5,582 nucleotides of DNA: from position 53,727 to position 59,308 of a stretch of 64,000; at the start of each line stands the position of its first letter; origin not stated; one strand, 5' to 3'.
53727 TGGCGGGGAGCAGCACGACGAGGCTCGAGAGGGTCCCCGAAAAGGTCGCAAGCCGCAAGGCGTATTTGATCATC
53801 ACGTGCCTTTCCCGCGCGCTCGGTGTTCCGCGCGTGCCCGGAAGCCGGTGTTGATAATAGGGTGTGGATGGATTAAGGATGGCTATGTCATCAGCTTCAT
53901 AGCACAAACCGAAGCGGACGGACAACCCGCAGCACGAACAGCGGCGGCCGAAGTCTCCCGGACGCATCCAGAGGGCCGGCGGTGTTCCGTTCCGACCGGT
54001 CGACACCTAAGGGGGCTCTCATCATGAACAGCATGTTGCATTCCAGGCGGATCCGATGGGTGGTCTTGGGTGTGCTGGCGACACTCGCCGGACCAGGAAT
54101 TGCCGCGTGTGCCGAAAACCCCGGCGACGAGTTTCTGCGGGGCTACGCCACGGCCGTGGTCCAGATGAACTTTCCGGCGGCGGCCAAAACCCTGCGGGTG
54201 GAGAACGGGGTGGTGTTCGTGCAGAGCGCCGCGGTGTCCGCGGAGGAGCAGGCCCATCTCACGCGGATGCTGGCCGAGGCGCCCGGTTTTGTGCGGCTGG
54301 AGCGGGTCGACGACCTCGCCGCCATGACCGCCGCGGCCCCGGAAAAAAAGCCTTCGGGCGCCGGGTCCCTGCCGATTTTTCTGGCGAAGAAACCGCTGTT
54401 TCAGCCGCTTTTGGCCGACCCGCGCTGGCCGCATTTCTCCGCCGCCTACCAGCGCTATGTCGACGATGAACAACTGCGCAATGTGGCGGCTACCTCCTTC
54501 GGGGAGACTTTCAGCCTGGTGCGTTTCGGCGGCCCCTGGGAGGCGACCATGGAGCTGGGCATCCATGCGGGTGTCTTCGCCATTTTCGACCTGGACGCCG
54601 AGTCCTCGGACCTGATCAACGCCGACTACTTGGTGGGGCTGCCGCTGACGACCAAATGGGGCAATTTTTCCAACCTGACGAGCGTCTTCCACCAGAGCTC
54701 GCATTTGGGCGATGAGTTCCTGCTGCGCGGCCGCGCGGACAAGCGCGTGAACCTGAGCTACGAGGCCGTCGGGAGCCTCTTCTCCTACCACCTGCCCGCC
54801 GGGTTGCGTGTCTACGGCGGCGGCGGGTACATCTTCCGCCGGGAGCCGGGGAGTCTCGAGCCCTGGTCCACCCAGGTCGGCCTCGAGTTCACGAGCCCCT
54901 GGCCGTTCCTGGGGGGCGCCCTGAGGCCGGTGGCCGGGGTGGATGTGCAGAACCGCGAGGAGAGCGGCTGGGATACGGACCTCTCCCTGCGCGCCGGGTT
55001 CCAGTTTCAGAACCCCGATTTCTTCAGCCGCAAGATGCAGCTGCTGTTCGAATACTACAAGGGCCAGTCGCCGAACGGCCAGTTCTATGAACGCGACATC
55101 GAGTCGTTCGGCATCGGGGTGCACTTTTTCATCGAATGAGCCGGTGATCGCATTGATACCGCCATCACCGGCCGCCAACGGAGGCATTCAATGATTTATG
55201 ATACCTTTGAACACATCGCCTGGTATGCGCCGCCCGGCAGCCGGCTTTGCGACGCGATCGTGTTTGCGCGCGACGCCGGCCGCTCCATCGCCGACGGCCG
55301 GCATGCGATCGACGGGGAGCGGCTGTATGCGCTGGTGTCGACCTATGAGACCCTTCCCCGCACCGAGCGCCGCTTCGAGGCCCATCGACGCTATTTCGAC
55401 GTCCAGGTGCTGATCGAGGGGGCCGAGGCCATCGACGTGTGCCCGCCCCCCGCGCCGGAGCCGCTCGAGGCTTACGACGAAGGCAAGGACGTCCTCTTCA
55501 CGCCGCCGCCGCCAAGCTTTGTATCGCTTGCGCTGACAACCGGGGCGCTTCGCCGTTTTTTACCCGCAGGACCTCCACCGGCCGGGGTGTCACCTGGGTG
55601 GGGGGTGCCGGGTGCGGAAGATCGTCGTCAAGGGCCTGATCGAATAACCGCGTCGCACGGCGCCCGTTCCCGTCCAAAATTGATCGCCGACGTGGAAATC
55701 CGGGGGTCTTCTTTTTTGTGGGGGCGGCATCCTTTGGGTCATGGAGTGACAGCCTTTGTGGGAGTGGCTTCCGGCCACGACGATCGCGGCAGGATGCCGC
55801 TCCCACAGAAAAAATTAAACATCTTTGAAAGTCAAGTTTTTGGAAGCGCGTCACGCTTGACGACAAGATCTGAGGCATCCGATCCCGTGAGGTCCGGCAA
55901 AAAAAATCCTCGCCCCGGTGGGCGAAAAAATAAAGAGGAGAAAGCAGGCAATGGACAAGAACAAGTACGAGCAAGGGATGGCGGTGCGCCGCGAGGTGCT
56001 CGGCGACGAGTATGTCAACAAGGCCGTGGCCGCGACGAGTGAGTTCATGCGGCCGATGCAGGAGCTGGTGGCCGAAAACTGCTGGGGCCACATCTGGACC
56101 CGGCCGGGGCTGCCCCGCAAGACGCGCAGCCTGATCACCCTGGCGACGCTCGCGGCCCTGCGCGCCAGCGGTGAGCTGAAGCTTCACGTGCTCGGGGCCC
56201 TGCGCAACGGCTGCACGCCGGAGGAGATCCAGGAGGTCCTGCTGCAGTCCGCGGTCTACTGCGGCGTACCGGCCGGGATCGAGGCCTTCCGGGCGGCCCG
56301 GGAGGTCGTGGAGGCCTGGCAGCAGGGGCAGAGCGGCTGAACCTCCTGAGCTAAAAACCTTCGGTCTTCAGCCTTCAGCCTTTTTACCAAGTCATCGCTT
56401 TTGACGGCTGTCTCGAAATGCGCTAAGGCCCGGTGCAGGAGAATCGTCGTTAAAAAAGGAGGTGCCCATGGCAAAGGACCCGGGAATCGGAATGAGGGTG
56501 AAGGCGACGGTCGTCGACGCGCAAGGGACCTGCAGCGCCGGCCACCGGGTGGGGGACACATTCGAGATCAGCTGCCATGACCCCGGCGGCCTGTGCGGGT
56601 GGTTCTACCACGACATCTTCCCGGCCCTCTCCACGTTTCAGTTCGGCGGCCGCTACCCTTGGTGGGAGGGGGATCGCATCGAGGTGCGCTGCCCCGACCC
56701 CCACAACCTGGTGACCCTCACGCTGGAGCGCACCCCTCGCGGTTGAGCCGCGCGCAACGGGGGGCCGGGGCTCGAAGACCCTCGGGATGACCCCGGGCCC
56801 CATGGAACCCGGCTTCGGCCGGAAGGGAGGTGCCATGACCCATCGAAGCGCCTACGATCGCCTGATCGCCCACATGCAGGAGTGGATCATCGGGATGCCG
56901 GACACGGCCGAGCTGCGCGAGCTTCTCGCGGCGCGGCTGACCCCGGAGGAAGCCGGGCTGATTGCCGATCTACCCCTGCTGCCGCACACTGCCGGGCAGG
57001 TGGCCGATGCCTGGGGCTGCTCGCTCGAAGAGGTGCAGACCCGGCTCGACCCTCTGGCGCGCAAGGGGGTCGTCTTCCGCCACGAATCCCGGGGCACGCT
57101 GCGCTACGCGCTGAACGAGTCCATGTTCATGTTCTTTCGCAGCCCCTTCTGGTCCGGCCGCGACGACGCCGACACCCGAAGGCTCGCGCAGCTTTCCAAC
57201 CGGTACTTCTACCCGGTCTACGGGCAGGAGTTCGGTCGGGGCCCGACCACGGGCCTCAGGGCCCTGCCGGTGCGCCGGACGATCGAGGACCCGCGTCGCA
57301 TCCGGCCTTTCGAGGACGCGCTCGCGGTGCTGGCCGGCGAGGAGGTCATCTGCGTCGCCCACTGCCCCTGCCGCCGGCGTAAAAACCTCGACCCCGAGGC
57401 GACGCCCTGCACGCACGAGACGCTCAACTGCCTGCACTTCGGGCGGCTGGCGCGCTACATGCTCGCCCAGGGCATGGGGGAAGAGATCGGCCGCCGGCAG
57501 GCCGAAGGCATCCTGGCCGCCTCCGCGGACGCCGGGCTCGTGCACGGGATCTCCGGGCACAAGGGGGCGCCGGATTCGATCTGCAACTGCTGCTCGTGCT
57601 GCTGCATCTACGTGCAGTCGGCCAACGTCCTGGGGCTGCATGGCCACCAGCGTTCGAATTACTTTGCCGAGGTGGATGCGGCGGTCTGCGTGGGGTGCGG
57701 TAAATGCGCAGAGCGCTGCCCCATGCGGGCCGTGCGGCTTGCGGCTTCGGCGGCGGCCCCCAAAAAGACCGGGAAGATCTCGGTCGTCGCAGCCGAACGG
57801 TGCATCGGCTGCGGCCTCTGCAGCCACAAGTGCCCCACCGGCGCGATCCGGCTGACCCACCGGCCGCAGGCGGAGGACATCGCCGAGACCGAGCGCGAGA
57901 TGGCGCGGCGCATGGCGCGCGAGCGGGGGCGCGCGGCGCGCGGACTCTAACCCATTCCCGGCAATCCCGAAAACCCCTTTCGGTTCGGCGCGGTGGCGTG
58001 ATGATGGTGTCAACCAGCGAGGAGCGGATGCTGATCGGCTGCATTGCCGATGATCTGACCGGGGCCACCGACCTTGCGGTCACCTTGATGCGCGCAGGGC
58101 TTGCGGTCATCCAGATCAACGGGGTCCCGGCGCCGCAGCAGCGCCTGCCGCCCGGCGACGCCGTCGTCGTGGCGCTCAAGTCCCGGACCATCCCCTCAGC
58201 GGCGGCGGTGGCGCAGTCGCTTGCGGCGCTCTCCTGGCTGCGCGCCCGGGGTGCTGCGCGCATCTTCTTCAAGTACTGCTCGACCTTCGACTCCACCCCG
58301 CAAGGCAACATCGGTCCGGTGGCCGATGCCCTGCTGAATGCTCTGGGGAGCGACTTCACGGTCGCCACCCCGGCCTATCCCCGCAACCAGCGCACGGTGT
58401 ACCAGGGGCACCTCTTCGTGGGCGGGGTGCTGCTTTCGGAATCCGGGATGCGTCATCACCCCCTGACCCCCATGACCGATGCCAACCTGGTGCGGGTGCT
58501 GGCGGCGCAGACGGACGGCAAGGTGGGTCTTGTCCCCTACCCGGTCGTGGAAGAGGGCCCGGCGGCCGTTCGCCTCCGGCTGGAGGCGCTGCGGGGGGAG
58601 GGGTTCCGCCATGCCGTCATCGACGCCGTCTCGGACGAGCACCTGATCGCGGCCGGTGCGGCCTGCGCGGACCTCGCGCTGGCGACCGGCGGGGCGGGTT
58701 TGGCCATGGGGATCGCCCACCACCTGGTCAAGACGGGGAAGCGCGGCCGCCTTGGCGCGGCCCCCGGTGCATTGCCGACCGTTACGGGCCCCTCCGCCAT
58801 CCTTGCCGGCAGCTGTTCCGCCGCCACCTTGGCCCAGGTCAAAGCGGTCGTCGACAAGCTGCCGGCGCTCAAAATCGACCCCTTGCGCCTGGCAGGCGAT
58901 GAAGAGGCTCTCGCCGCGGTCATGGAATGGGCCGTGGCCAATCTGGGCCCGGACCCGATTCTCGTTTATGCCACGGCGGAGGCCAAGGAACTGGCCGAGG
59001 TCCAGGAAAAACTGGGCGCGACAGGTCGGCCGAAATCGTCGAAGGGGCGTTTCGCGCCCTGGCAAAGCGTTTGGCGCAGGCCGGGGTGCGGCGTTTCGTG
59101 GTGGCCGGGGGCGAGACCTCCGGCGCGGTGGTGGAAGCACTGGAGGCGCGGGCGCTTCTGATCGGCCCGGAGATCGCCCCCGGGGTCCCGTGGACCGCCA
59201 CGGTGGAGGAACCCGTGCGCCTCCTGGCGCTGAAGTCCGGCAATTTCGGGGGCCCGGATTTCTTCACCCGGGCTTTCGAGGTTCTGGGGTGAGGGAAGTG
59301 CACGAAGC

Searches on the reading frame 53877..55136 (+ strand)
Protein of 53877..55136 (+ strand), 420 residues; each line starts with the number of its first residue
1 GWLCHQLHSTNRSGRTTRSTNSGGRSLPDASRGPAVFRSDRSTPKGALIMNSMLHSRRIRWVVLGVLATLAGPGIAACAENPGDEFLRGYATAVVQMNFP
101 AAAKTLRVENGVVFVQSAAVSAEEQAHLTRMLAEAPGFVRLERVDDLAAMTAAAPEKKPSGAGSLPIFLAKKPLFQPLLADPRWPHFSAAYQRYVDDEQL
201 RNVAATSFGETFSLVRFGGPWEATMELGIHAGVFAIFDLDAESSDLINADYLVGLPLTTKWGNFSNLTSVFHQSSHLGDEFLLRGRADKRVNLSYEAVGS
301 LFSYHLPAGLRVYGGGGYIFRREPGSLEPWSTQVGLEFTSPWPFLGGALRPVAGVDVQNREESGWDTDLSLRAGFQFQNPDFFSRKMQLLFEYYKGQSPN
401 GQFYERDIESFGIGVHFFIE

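Call 38: search_protein_families(library=pfam, max_evalue=0.00001, proteins=[window:53877-55136:+])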
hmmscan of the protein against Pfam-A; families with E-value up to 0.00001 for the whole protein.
window:53877-55136:+ (420 aa): 1 family
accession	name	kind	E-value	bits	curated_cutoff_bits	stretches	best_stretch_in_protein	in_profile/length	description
PF06727.17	DUF1207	-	2.6e-87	293.5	22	1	104-417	7-340/342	Protein of unknown function (DUF1207)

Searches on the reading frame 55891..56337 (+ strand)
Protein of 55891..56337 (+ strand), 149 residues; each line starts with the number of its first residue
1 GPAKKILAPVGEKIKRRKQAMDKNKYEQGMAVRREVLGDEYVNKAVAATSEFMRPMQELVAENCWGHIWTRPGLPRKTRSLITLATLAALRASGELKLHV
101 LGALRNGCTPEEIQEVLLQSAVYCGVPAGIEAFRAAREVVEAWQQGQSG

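Call 38: search_protein_families(library=pfam, max_evalue=0.00001, proteins=[window:55891-56337:+])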
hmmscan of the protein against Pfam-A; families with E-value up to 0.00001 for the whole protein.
window:55891-56337:+ (149 aa): 1 family
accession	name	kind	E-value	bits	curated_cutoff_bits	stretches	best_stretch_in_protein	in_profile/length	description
PF02627.25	CMD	-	5e-24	84.5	23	1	56-138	3-84/84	Carboxymuconolactone decarboxylase family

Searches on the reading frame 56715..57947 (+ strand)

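Call 38: search_protein_families(library=pfam, max_evalue=0.00001, proteins=[window:56715-57947:+])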
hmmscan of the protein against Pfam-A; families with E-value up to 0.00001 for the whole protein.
window:56715-57947:+ (411 aa): 8 families
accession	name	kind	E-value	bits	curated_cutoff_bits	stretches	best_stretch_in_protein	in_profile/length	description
PF00037.32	Fer4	-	5.1e-10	39.2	21.1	1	360-379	5-24/24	4Fe-4S binding domain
PF13237.11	Fer4_10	-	5.2e-10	39.5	25.5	1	320-374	4-53/53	4Fe-4S dicluster domain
PF12838.12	Fer4_7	-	5.7e-10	40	27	1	325-377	2-52/52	4Fe-4S dicluster domain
PF14697.11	Fer4_21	-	9.9e-10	38.8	35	1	318-380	1-59/59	4Fe-4S dicluster domain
PF13187.11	Fer4_9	-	1.8e-07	31.5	27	1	325-378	2-52/52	4Fe-4S dicluster domain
PF13183.11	Fer4_8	-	7e-07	30.1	27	0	323-376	3-67/68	4Fe-4S dicluster domain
PF12837.12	Fer4_6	-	3e-06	27.3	25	0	317-339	1-23/24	4Fe-4S binding domain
PF13484.11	Fer4_16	-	7.2e-06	27.1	30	0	362-400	1-40/66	4Fe-4S double cluster binding domain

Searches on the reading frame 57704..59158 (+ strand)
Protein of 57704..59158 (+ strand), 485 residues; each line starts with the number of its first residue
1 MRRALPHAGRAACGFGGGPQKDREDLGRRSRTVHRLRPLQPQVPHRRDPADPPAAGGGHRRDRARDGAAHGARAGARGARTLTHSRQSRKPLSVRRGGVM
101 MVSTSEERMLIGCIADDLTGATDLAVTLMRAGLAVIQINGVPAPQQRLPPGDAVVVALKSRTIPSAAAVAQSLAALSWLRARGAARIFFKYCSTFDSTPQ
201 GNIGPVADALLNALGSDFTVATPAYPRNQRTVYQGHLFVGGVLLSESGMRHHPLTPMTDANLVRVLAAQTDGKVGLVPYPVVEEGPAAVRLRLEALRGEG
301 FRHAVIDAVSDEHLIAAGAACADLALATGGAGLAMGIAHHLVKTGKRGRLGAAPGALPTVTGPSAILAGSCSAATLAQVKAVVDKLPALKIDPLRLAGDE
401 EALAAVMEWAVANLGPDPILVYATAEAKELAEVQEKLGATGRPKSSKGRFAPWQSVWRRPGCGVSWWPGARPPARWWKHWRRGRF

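Call 38: search_protein_families(library=pfam, max_evalue=0.00001, proteins=[window:57704-59158:+])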
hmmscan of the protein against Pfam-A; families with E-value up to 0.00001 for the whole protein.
window:57704-59158:+ (485 aa): 2 families
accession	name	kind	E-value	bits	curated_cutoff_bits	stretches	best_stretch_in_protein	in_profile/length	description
PF07005.16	SBD_N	-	6.1e-74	249.1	25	1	111-336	1-229/230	Sugar-binding N-terminal domain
PF17042.10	NBD_C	-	8.4e-11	43.1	28.3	1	365-440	1-87/168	Nucleotide-binding C-terminal domain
